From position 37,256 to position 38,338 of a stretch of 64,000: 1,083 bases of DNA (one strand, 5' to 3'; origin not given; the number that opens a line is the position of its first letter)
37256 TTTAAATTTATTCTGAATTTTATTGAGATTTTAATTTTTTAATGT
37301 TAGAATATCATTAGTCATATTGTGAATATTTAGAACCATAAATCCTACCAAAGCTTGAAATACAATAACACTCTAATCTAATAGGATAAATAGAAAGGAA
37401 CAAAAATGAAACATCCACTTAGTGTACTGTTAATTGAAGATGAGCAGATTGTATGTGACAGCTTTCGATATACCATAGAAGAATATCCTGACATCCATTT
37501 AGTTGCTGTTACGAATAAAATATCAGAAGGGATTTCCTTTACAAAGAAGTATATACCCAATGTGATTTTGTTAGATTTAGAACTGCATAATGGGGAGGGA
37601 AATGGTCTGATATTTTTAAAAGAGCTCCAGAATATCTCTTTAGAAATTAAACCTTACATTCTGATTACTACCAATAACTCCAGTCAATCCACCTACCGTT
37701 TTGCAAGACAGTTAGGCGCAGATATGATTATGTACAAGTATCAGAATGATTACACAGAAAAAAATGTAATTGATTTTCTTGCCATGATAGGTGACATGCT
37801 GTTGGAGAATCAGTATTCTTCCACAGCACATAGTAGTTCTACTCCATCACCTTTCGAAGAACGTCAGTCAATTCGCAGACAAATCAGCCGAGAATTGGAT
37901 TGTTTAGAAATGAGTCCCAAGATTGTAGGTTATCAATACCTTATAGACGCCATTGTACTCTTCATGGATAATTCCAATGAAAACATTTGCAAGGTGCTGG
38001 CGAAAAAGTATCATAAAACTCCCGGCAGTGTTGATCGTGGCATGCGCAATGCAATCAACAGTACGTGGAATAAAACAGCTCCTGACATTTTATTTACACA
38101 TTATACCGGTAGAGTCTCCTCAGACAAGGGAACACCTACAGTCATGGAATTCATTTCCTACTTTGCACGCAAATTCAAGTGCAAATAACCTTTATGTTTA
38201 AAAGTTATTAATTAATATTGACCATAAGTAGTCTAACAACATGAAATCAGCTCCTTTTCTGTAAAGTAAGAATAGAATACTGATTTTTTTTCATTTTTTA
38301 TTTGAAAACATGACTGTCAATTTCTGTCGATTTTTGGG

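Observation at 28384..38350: Spo0A-paralog regulator with arrays of 10-bp-phased TGTCG(G/A) boxes in a promoter cassette repeated at five loci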

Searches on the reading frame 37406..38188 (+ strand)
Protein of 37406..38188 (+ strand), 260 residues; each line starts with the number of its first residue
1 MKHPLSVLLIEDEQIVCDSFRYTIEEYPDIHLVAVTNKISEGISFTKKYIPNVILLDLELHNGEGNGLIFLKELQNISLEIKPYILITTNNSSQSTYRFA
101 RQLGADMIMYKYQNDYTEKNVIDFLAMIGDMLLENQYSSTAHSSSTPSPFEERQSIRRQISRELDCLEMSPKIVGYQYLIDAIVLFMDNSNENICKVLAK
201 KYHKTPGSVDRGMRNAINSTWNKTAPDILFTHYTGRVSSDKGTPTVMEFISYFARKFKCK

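Call 4: search_protein_families(library=pfam, proteins=[window:37406-38188:+], max_evalue=0.01)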
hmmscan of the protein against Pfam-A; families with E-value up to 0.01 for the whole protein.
window:37406-38188:+ (260 aa): 2 families
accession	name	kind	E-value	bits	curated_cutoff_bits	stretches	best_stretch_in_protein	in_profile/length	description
PF08769.17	Spo0A_C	-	7.9e-20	71.3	25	1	160-256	1-103/104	Sporulation initiation factor Spo0A C terminal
PF00072.30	Response_reg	-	3.8e-10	40.4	30.2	1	7-112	1-100/111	Response regulator receiver domain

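Call 11: search_protein_families(library=ncbifam, proteins=[window:37406-38188:+], max_evalue=0.01)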
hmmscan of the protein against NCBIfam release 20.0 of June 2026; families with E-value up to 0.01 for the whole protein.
window:37406-38188:+ (260 aa): 21 families
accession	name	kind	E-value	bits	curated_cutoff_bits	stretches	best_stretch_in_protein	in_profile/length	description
TIGR02875.1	spore_0_A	equivalog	4e-24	85.3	200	1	4-258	2-256/262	sporulation transcription factor Spo0A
NF007935.0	PRK10651.1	equivalog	3.3e-09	36.3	250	1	3-168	5-165/216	two-component system response regulator NarL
NF052445.1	RespRegMctR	equivalog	3.5e-08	33.1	300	1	5-65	2-62/205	two-component system response regulator MctR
NF047785.1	respo_reg_MadR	equivalog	1e-06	28.2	300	1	6-88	2-85/209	MadR family response regulator transcription factor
NF001965.0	PRK00742.1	subfamily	1e-05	24.9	293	1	4-118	3-114/357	chemotaxis-specific protein-glutamate methyltransferase CheB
TIGR02915.1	PEP_resp_reg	equivalog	1.1e-05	24.5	502.6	1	7-111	1-102/445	PEP-CTERM-box response regulator transcription factor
NF008677.0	PRK11697.1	equivalog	1.7e-05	24.3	246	1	5-69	2-66/238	two-component system response regulator BtsR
NF009206.0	PRK12555.1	subfamily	2.1e-05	23.7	342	1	6-105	2-98/340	chemotaxis-specific protein-glutamate methyltransferase CheB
NF011896.0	PRK15369.1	equivalog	4.1e-05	23.3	242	1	5-106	4-101/211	two component system response regulator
NF007403.0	PRK09935.1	equivalog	9.8e-05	22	271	1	3-112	2-107/210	fimbria biosynthesis transcriptional regulator FimZ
NF007467.0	PRK10046.1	equivalog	0.00033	20.3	264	1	1-98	1-94/226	two-component response regulator DpiA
NF007708.0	PRK10403.1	equivalog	0.00061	19.3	343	1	3-112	5-110/215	nitrate/nitrite response regulator protein NarP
NF045991.1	RespRegCtrARhodob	equivalog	0.0008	19.2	350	1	6-111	2-101/224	response regulator transcription factor CtrA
NF009974.0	PRK13435.1-6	equivalog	0.0011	18.6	171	1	2-64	3-64/155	response regulator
NF041832.1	near_NosP_CTERM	subfamily_domain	0.0019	17.4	400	1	6-105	253-350/370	NahK/ErcS family hybrid sensor histidine kinase/response regulator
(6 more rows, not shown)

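Call 17: find_homologous_proteins(query=window:37406-38188:+, max_evalue=0.00001)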
Query window:37406-38188:+ (260 aa): 446 proteins with E <= 0.00001 among 734 candidates; the best 120 are listed.
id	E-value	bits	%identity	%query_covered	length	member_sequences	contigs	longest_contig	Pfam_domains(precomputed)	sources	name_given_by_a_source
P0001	4.1e-170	582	100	100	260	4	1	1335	PF00072.31,PF08769.18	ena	-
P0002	7.0e-150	515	88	100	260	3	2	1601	PF00072.31,PF08769.18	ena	-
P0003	9.8e-122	423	75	99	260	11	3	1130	PF00072.31,PF08769.18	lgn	-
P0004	1.2e-80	289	53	99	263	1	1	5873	PF00072.31,PF08769.18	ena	-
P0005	1.6e-80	288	52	99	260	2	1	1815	PF00072.31,PF08769.18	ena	-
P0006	1.5e-79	285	50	99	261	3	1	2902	PF00072.31,PF08769.18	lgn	-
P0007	2.5e-78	281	49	100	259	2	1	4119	PF00072.31,PF08769.18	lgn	-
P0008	1.7e-77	278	48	99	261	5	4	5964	PF00072.31,PF08769.18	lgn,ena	-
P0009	4.4e-77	277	50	99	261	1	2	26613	PF00072.31,PF08769.18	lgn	-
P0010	8.9e-77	276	50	99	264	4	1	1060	PF00072.31,PF08769.18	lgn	-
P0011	3.5e-76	274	48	99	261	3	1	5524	PF00072.31,PF08769.18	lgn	-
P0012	6.1e-76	273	49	98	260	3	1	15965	PF00072.31,PF08769.18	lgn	-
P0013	1.3e-75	272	49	99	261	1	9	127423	PF00072.31,PF08769.18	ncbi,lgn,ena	-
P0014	3.6e-75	271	48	99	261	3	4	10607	PF00072.31,PF08769.18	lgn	-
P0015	4.6e-75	270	48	99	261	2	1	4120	PF00072.31,PF08769.18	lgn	-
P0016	5.6e-75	270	50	99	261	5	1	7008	PF00072.31,PF08769.18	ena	-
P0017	7.4e-75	270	47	99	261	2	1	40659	PF00072.31,PF08769.18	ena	-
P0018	9.2e-75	269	47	99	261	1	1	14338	PF00072.31,PF08769.18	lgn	-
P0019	1.0e-74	269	50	99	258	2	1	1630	PF00072.31,PF08769.18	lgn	-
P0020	1.5e-74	269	49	98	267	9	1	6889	PF00072.31,PF08769.18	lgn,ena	-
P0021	2.3e-74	268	48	99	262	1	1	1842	PF00072.31,PF08769.18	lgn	-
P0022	2.6e-74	268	46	99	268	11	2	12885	PF00072.31,PF08769.18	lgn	-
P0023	3.1e-74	268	47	99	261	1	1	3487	PF00072.31,PF08769.18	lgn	-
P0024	3.2e-74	267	48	99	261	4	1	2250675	PF00072.31,PF08769.18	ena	-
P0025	3.3e-74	267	49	99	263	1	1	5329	PF00072.31,PF08769.18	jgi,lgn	jgi:Response regulator containing a CheY-like receiver domain and an HTH DNA-binding domain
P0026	4.5e-74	267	47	99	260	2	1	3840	PF00072.31,PF08769.18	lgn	-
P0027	5.4e-74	267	49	99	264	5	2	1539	PF00072.31,PF08769.18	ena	-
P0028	6.0e-74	267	49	99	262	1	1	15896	PF00072.31,PF08769.18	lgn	-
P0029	7.1e-74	266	47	99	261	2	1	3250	PF00072.31,PF08769.18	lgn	-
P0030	7.2e-74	266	48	99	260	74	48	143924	PF00072.31,PF08769.18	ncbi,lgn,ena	-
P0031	1.5e-73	265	49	99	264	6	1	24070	PF00072.31,PF08769.18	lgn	-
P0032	1.6e-73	265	50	99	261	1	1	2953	PF00072.31,PF08769.18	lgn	-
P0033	2.0e-73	265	47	100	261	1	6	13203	PF00072.31,PF08769.18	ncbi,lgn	-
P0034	5.6e-73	263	51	99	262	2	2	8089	PF00072.31,PF08769.18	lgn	-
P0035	5.8e-73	263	50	99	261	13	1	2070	PF00072.31,PF08769.18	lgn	-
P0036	1.3e-72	262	48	99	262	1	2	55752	PF00072.31,PF08769.18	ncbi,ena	-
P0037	1.4e-72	262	48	99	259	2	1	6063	PF00072.31,PF08769.18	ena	-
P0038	2.2e-72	261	47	99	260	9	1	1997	PF00072.31,PF08769.18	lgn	-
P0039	2.6e-72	261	48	99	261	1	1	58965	PF00072.31,PF08769.18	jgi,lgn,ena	-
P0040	3.2e-72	261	47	98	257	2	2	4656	PF00072.31,PF08769.18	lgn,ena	-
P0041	3.4e-72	261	48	99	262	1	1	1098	PF00072.31,PF08769.18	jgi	jgi:CheY-like chemotaxis protein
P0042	4.6e-72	260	47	99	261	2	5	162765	PF00072.31,PF08769.18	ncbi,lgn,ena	-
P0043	4.8e-72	260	49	98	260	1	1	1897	PF00072.31,PF08769.18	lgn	-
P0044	9.6e-72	259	46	99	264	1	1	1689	PF00072.31,PF08769.18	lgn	-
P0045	1.1e-71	259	48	100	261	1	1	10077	PF00072.31,PF08769.18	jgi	jgi:DNA-binding NarL/FixJ family response regulator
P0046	1.2e-71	259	48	100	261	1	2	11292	PF00072.31,PF08769.18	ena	-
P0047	2.1e-71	258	46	98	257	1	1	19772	PF00072.31,PF08769.18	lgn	-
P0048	2.2e-71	258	47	99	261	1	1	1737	PF00072.31,PF08769.18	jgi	jgi:DNA-binding NarL/FixJ family response regulator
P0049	2.3e-71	258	49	99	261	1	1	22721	PF00072.31,PF08769.18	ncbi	-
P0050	2.4e-71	258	45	99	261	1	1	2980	PF00072.31,PF08769.18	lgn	-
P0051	2.5e-71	258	44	100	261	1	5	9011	PF00072.31,PF08769.18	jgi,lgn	jgi:two-component system response regulator (stage 0 sporulation protein A)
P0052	3.6e-71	258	47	99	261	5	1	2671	PF00072.31,PF08769.18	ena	-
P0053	4.9e-71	257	46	99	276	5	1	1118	PF00072.31,PF08769.18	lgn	-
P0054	5.1e-71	257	45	99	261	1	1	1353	PF00072.31,PF08769.18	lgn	-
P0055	6.4e-71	257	49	98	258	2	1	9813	PF00072.31,PF08769.18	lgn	-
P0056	7.5e-71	256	48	98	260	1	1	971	PF00072.31,PF08769.18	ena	-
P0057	1.1e-70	256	47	100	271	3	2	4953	PF00072.31,PF08769.18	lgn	-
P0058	1.1e-70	256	47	99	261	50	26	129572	PF00072.31,PF08769.18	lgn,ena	-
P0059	1.1e-70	256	45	98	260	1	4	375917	PF00072.31,PF08769.18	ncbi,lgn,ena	-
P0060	1.2e-70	256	47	99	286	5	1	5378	PF00072.31,PF08769.18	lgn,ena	-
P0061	1.8e-70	255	48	98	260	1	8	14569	PF00072.31,PF08769.18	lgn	-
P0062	1.9e-70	255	46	99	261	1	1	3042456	PF00072.31,PF08769.18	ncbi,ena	-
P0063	2.6e-70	255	48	98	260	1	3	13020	PF00072.31,PF08769.18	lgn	-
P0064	2.7e-70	255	47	98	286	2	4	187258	PF00072.31,PF08769.18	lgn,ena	-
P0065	2.8e-70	255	48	98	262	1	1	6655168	PF00072.31,PF08769.18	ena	-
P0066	3.0e-70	255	45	99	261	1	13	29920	PF00072.31,PF08769.18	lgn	-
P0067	3.0e-70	254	48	97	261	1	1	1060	PF00072.31,PF08769.18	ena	-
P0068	3.2e-70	254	47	100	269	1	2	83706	PF00072.31,PF08769.18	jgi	jgi:DNA-binding NarL/FixJ family response regulator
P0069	3.8e-70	254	46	99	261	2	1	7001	PF00072.31,PF08769.18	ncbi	-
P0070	4.2e-70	254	47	99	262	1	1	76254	PF00072.31,PF08769.18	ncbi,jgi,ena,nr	ncbi:MAG: response regulator [Lachnospiraceae bacterium]|nr:response regulator [Lachnospiraceae bact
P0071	5.6e-70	254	48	99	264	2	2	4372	PF00072.31,PF08769.18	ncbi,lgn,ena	-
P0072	6.1e-70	254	48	98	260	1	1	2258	PF00072.31,PF08769.18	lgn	-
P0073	6.9e-70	253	46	98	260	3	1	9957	PF00072.31,PF08769.18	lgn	-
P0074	7.3e-70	253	46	98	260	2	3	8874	PF00072.31,PF08769.18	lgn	-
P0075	1.1e-69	253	48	98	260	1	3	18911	PF00072.31,PF08769.18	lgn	-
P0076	1.2e-69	253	45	99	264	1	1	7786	PF00072.31,PF08769.18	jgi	jgi:two-component system, response regulator, stage 0 sporulation protein A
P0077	1.2e-69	253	47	100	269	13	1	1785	PF00072.31,PF08769.18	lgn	-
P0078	1.3e-69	252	45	99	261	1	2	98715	PF00072.31,PF08769.18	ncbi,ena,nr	ncbi:MAG: response regulator [Lachnospiraceae bacterium]|nr:response regulator [Lachnospiraceae bact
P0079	1.4e-69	252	46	99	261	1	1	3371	PF00072.31,PF08769.18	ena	-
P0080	1.5e-69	252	46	99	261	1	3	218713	PF00072.31,PF08769.18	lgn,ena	-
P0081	1.5e-69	252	46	99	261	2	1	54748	PF00072.31,PF08769.18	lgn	-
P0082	1.5e-69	252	46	99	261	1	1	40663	PF00072.31,PF08769.18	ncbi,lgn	-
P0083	1.6e-69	252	48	98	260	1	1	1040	PF00072.31,PF08769.18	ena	-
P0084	1.7e-69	252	47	99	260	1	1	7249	PF00072.31,PF08769.18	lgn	-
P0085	1.7e-69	252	47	100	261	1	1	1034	PF00072.31,PF08769.18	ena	-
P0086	1.9e-69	252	45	99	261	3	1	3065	PF00072.31,PF08769.18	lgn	-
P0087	3.1e-69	251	46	99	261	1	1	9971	PF00072.31,PF08769.18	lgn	-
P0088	3.4e-69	251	45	99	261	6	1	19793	PF00072.31,PF08769.18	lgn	-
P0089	3.8e-69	251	46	99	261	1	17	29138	PF00072.31,PF08769.18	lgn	-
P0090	3.8e-69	251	46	99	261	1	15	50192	PF00072.31,PF08769.18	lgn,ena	-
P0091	4.0e-69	251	48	100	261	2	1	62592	PF00072.31,PF08769.18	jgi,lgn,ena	-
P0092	4.3e-69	251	45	99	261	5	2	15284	PF00072.31,PF08769.18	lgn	-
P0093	4.3e-69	251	48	99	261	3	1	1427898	PF00072.31,PF08769.18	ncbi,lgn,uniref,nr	ncbi:sporulation initiation factor Spo0A C-terminal domain-containing protein [Anaerocolumna xylanov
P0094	4.4e-69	251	47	98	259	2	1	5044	PF00072.31,PF08769.18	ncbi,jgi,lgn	-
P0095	4.7e-69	251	44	98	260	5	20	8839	PF00072.31,PF08769.18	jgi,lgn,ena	jgi:two-component system, response regulator, stage 0 sporulation protein A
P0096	5.6e-69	250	45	99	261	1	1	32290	PF00072.31,PF08769.18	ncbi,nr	ncbi:MAG: response regulator [Clostridium sp.]|nr:response regulator [Clostridium sp.]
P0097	6.5e-69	250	48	97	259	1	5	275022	PF00072.31,PF08769.18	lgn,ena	-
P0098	7.4e-69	250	46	99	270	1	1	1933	PF00072.31,PF08769.18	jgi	jgi:two-component system, response regulator, stage 0 sporulation protein A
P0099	7.4e-69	250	45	99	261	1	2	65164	PF00072.31,PF08769.18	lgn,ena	-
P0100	7.5e-69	250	47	99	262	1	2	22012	PF00072.31,PF08769.18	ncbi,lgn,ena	-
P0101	8.0e-69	250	48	99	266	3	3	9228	PF00072.31,PF08769.18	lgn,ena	-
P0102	8.0e-69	250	46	97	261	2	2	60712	PF00072.31,PF08769.18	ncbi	-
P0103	8.5e-69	250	48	98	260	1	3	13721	PF00072.31,PF08769.18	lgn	-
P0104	9.3e-69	250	45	99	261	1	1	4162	PF00072.31,PF08769.18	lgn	-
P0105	9.7e-69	250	45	99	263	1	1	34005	PF00072.31,PF08769.18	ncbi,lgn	-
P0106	9.9e-69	250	48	98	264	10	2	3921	PF00072.31,PF08769.18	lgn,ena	-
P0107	1.3e-68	249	44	99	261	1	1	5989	PF00072.31,PF08769.18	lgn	-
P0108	1.6e-68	249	47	99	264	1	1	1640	PF00072.31,PF08769.18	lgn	-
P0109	2.0e-68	249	45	98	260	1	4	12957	PF00072.31,PF08769.18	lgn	-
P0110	2.0e-68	249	47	99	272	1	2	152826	PF00072.31,PF08769.18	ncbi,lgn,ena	-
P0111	2.0e-68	249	46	100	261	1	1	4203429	PF00072.31,PF08769.18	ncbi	-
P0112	2.1e-68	248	45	99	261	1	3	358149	PF00072.31,PF08769.18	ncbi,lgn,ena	-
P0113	2.7e-68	248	46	99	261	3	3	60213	PF00072.31,PF08769.18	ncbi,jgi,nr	ncbi:MAG: hypothetical protein K0R00_1766 [Herbinix sp.]|jgi:DNA-binding NarL/FixJ family response r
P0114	3.3e-68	248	45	99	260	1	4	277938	PF00072.31,PF08769.18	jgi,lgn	jgi:Response regulator containing a CheY-like receiver domain and an HTH DNA-binding domain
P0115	3.3e-68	248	45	97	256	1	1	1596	PF00072.31,PF08769.18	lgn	-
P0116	3.7e-68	248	45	97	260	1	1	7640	PF00072.31,PF08769.18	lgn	-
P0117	4.2e-68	247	45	99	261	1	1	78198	PF00072.31,PF08769.18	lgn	-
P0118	4.4e-68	247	46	99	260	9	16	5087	PF00072.31,PF08769.18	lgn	-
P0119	4.6e-68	247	44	97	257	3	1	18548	PF00072.31,PF08769.18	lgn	-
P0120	4.6e-68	247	46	97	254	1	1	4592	PF00072.31,PF08769.18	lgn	-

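Call 22: find_encoding_contigs(protein=P0001, flank=10000, max_places=6)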
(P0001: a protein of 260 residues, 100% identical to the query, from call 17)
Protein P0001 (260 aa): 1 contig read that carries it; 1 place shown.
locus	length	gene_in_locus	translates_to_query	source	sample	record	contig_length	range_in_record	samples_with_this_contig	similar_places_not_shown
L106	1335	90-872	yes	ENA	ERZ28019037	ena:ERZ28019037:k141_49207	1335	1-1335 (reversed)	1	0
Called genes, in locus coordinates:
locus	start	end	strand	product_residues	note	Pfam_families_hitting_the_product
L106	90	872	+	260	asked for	PF00072:Response_reg, PF08769:Spo0A_C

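Call 23: find_encoding_contigs(protein=P0002, flank=10000, max_places=6)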
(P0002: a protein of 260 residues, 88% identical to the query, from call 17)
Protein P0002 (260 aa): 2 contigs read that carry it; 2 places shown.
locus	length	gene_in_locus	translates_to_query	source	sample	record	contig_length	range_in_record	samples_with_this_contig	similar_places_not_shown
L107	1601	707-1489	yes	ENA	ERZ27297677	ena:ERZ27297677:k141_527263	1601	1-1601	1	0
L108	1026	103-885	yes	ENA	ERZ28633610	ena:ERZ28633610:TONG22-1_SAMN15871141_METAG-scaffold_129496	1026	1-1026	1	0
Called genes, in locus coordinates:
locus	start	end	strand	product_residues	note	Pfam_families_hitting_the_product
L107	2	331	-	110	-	?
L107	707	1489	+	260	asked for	PF00072:Response_reg, PF08769:Spo0A_C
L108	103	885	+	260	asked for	PF00072:Response_reg, PF08769:Spo0A_C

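Call 25: find_encoding_contigs(protein=P0003, flank=10000, max_places=6)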
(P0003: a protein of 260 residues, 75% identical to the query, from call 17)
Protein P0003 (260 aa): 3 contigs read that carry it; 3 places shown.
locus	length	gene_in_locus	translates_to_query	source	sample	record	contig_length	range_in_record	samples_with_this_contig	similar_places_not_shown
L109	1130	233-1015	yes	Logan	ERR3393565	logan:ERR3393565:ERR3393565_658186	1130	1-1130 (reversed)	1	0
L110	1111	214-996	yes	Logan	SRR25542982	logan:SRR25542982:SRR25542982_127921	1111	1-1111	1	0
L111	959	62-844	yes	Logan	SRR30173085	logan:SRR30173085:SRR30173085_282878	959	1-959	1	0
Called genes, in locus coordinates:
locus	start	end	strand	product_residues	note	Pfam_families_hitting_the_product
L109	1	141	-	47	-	?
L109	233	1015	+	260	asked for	PF00072:Response_reg, PF08769:Spo0A_C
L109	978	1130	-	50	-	?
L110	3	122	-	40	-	?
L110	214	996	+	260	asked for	PF00072:Response_reg, PF08769:Spo0A_C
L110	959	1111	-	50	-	?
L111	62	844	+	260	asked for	PF00072:Response_reg, PF08769:Spo0A_C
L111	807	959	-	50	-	?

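Call 26: find_encoding_contigs(protein=P0004, flank=10000, max_places=4)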
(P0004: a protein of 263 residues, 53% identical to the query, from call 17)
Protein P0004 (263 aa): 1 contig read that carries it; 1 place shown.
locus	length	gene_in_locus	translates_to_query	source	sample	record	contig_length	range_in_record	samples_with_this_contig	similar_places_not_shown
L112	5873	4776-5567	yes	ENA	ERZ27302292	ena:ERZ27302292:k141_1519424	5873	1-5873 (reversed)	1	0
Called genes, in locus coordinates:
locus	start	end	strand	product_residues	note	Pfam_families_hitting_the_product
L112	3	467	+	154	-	?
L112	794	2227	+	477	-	PF00497:SBP_bac_3, PF12974:Phosphonate-bd (weak), PF00528:BPD_transp_1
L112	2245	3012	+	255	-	PF02463:SMC_N (weak), PF00005:ABC_tran, PF13304:AAA_21 (weak)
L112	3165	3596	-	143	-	PF00258:Flavodoxin_1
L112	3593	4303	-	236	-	PF12672:DUF3793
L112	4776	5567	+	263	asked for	PF00072:Response_reg, PF08769:Spo0A_C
